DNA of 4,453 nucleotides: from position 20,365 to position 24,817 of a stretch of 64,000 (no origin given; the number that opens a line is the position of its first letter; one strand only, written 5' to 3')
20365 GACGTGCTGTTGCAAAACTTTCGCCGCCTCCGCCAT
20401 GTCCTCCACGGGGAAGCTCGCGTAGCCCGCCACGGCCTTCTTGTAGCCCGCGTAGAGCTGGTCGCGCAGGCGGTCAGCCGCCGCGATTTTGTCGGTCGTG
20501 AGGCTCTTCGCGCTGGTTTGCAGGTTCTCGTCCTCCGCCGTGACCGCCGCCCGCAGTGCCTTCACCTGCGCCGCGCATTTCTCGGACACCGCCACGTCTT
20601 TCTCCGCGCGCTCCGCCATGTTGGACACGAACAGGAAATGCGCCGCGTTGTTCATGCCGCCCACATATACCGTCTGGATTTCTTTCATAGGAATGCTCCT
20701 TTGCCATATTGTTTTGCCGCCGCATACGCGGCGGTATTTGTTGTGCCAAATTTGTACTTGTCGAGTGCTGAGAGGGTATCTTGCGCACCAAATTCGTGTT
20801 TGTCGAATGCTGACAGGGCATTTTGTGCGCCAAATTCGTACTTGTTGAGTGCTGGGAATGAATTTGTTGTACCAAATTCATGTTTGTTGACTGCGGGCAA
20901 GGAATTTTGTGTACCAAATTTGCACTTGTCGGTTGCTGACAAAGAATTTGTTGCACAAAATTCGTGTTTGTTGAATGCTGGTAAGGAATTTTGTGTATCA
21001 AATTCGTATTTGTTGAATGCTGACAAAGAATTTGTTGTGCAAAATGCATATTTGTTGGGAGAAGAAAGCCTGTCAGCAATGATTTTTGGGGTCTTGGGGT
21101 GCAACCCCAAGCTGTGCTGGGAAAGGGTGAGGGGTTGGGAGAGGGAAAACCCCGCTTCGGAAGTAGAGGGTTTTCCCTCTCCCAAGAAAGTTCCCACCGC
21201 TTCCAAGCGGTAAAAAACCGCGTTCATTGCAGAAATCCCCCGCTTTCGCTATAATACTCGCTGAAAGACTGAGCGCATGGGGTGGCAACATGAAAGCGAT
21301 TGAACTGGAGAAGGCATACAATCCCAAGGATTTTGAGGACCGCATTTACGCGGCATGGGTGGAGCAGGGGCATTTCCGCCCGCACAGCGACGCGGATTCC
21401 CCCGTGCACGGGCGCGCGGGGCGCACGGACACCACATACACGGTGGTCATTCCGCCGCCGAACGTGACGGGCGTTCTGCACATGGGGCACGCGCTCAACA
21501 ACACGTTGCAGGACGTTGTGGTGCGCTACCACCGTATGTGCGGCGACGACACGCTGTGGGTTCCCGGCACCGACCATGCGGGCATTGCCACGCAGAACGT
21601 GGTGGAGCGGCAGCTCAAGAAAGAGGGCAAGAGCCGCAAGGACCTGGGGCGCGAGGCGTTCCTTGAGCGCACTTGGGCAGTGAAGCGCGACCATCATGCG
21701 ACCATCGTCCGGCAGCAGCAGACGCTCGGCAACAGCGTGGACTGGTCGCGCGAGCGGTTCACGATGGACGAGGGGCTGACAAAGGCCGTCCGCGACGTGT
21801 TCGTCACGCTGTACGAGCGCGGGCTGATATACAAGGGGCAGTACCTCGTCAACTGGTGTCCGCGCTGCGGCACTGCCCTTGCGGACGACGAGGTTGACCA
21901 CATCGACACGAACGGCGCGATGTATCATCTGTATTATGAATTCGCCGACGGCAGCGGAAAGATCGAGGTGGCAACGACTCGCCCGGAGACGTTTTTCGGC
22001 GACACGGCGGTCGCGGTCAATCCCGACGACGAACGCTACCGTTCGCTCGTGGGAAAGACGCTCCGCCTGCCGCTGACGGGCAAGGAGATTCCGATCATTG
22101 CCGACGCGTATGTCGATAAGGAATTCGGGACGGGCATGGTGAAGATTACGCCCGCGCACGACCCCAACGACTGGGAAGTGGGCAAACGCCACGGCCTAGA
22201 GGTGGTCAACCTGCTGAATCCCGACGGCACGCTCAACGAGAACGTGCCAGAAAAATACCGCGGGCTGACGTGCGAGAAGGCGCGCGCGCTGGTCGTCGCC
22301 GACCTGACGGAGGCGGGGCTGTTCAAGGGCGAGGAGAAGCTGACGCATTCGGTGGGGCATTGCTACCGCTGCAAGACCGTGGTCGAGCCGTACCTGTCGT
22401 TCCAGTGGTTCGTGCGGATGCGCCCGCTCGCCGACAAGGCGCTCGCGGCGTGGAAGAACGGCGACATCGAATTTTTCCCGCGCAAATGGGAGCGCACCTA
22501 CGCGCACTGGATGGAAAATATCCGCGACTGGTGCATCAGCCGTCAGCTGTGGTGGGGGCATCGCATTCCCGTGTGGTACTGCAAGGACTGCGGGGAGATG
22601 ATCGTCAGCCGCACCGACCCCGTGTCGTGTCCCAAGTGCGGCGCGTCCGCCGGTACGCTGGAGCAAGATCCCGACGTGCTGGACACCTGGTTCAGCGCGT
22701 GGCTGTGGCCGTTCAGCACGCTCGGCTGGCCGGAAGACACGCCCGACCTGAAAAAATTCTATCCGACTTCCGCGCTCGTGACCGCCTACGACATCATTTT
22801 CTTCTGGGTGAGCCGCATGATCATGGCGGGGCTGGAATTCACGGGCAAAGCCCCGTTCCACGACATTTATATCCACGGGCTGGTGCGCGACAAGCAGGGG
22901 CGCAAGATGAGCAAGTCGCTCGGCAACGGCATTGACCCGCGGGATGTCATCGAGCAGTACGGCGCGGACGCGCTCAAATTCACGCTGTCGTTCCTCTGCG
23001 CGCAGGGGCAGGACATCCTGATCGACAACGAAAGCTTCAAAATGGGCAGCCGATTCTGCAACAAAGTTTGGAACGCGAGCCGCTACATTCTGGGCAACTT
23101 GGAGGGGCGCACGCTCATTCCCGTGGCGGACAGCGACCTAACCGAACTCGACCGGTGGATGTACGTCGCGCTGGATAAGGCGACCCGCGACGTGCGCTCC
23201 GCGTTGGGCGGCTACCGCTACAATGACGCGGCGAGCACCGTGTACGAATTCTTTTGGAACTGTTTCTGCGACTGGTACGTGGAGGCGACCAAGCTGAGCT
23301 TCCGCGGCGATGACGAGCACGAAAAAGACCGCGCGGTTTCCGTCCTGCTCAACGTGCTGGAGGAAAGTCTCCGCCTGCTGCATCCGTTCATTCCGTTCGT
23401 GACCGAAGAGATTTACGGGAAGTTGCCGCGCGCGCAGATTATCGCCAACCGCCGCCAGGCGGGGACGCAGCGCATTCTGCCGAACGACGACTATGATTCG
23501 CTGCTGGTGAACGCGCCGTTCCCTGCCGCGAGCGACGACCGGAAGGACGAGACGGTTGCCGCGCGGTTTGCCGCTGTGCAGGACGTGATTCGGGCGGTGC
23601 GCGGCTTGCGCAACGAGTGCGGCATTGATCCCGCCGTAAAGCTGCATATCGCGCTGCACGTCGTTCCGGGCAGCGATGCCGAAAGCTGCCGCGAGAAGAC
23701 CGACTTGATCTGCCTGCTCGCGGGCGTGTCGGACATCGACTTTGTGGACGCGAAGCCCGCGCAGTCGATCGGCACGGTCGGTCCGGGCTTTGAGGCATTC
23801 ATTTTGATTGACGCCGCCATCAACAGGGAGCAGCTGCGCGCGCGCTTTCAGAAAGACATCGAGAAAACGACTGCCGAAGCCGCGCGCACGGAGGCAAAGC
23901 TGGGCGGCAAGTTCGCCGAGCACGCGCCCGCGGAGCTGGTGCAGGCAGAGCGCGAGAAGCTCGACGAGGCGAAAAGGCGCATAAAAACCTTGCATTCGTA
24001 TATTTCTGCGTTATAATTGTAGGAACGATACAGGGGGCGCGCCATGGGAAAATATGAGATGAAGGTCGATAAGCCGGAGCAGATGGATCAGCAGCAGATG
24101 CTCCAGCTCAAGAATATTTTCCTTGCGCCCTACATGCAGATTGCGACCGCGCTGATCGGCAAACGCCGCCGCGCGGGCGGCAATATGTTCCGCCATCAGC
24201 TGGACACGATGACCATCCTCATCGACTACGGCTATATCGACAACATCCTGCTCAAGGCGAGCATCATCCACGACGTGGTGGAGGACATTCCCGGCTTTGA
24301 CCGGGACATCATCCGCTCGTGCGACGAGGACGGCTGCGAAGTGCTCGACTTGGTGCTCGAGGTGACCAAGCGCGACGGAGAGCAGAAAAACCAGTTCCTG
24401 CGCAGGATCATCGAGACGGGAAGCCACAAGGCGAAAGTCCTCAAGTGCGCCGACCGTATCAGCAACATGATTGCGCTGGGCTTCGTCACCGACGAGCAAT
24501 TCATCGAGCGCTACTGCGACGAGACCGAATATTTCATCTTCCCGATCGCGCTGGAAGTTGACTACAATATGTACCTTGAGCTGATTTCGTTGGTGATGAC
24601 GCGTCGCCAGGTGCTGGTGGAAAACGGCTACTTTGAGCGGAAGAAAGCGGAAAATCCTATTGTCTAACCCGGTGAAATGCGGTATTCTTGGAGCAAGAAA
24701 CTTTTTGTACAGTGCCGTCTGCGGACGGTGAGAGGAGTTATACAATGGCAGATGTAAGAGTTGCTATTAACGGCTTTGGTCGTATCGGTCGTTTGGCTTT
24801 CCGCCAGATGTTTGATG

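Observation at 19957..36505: Recurrent cassette: about 8 x 42 bp palindromic array, GC hairpin, DUF6261-like gene (two independent copies)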

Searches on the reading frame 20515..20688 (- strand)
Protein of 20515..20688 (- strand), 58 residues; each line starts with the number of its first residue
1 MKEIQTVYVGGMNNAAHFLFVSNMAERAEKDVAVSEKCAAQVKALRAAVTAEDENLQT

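Call 74: search_solved_structures(query=A3, max_evalue=10, show_alignments=2)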
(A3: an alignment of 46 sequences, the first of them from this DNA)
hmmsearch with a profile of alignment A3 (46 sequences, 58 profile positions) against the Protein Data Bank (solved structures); distinct sequences matched with E-value up to 10: 7.
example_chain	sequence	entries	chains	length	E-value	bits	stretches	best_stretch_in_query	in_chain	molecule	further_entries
6nyk_A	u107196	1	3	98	0.22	14.9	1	23-50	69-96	Design construct XAX_GGDQ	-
3gb0_A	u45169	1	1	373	0.6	13.5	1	27-51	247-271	Peptidase T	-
1rkc_B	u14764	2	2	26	0.72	13.3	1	26-47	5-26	Talin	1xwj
7rmx_A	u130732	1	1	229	1.3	12.5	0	31-54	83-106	Tunable symmetric protein, D_3_212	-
1ei0_A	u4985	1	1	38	1.7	12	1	23-50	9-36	P8MTCP1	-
3iyk_A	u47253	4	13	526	1.9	11.9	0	22-54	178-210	VP5 | Outer capsid protein VP5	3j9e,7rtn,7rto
8ewg_A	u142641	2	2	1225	3.2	11.2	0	17-51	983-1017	CRISPR-associated endonuclease Cas9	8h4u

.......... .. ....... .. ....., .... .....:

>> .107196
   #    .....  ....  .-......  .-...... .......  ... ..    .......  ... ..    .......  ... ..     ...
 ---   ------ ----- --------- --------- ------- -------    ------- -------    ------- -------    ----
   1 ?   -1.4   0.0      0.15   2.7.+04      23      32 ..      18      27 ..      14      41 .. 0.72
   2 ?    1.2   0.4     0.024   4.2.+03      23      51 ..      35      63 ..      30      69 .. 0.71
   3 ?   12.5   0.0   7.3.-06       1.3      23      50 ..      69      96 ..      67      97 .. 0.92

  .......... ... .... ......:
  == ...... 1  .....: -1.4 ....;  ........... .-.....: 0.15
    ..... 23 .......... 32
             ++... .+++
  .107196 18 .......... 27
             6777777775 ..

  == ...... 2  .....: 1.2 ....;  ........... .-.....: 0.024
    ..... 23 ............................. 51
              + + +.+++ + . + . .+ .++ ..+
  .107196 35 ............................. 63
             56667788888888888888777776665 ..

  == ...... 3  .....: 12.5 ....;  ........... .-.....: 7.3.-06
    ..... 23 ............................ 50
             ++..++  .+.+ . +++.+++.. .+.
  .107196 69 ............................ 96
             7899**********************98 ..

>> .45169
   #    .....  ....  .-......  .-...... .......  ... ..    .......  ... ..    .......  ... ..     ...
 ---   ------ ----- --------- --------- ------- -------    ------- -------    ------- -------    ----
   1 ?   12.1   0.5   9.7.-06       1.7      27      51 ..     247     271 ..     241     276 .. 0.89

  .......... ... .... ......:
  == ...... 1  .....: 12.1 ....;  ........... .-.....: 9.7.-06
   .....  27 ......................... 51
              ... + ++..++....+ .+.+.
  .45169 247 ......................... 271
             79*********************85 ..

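Call 75: search_protein_families(library=pfam, alignment_id=A3, max_evalue=10)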
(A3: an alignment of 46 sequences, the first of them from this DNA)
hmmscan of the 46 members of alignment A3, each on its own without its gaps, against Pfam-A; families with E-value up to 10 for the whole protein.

A. member 1, seq(58 aa): 0 families

B. families by the number of members that match (of 46 scanned): 21 families
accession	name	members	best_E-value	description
PF24270.1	HTH_Cmi2_C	1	0.0043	Cmi2, C-terminal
PF00790.25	VHS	1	0.0051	VHS domain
PF17469.8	GP68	1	0.017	Gp68-like predicted RNA polymerase component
PF20596.3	pAdhesive_11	1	0.017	Putative adhesive domain (group 11)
PF18561.7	Regnase_1_C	1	0.025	Endoribonuclease Regnase 1/ ZC3H12 C-terminal domain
PF20867.3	UVSSA_N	1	0.033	UVSSA N-terminal domain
PF23793.1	LysC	1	0.035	Rz1-like lysis system protein LysC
PF14466.11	PLCC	1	0.04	PLAT/LH2 and C2-like Ca2+-binding lipoprotein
PF14165.11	YtzH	1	0.049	YtzH-like protein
PF11458.13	Mistic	1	0.061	Membrane-integrating protein Mistic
PF01565.28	FAD_binding_4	1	0.067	FAD binding domain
PF07956.16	DUF1690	1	0.088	Protein of Unknown function (DUF1690)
PF00621.25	RhoGEF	1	0.1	RhoGEF domain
PF16124.10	RecQ_Zn_bind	1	0.11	RecQ zinc-binding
PF06983.19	3-dmu-9_3-mt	1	0.11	3-demethylubiquinone-9 3-methyltransferase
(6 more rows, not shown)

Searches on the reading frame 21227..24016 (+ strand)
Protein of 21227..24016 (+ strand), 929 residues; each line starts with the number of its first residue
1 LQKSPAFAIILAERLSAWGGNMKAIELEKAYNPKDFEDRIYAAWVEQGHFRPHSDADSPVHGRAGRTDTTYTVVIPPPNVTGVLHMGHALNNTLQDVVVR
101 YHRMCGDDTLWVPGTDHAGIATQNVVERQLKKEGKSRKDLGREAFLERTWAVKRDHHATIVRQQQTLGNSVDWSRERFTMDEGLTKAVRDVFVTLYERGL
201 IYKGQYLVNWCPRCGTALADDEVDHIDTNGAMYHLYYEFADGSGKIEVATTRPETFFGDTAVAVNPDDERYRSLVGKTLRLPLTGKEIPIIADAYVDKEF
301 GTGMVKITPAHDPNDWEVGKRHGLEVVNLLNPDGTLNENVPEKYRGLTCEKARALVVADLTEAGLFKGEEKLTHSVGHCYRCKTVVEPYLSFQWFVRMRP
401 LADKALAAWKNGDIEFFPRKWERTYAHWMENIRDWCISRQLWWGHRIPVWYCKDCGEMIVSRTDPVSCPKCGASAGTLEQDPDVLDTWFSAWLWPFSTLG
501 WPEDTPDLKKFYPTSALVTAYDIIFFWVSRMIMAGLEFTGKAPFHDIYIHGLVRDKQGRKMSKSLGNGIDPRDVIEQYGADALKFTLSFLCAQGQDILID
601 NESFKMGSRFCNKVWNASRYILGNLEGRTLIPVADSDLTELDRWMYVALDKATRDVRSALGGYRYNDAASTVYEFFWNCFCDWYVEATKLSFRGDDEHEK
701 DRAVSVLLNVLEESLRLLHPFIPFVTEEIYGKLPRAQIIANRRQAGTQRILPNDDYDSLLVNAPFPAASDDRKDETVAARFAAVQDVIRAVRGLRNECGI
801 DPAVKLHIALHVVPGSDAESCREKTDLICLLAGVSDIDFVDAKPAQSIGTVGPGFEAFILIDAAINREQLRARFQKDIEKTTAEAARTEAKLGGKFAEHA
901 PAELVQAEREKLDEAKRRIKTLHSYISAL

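Call 10: search_protein_families(library=pfam, proteins=[window:21227-24016:+], max_evalue=0.001)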
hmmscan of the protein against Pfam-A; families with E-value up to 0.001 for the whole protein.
window:21227-24016:+ (929 aa): 7 families
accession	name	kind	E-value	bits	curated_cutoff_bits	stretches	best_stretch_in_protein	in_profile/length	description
PF00133.28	tRNA-synt_1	-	6.5e-142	473.6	22.7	1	40-599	2-413/414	tRNA synthetases class I (I, L, M and V)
PF08264.19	Anticodon_1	-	1.4e-34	119.5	25.1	1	642-808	1-146/148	Anticodon-binding domain of tRNA ligase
PF09334.17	tRNA-synt_1g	-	9.7e-24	84.3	20.1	2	76-224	6-136/391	tRNA synthetases class I (M)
PF13603.12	tRNA-synt_1_2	-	5.8e-12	45.9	25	1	276-336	86-146/185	Leucyl-tRNA synthetase, editing domain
PF10458.14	Val_tRNA-synt_C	-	4.4e-07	30.5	25.9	1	868-923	3-59/66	Valyl tRNA synthetase tRNA binding arm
PF01406.26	tRNA-synt_1e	-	7.8e-05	22.6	27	0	543-587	236-280/301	tRNA synthetases class I (C) catalytic domain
PF21349.2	RUBY_RBDX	-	0.00019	21.2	26.5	0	450-475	1-26/30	Rubrerythrin, rubredoxin-like domain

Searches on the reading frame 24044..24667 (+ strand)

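Call 10: search_protein_families(library=pfam, proteins=[window:24044-24667:+], max_evalue=0.001)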
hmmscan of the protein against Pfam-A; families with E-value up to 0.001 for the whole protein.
window:24044-24667:+ (207 aa): 1 family
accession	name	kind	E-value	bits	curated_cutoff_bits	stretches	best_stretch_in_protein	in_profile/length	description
PF13328.12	HD_4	-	0.00021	21.5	27.2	1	35-124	9-85/156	HD domain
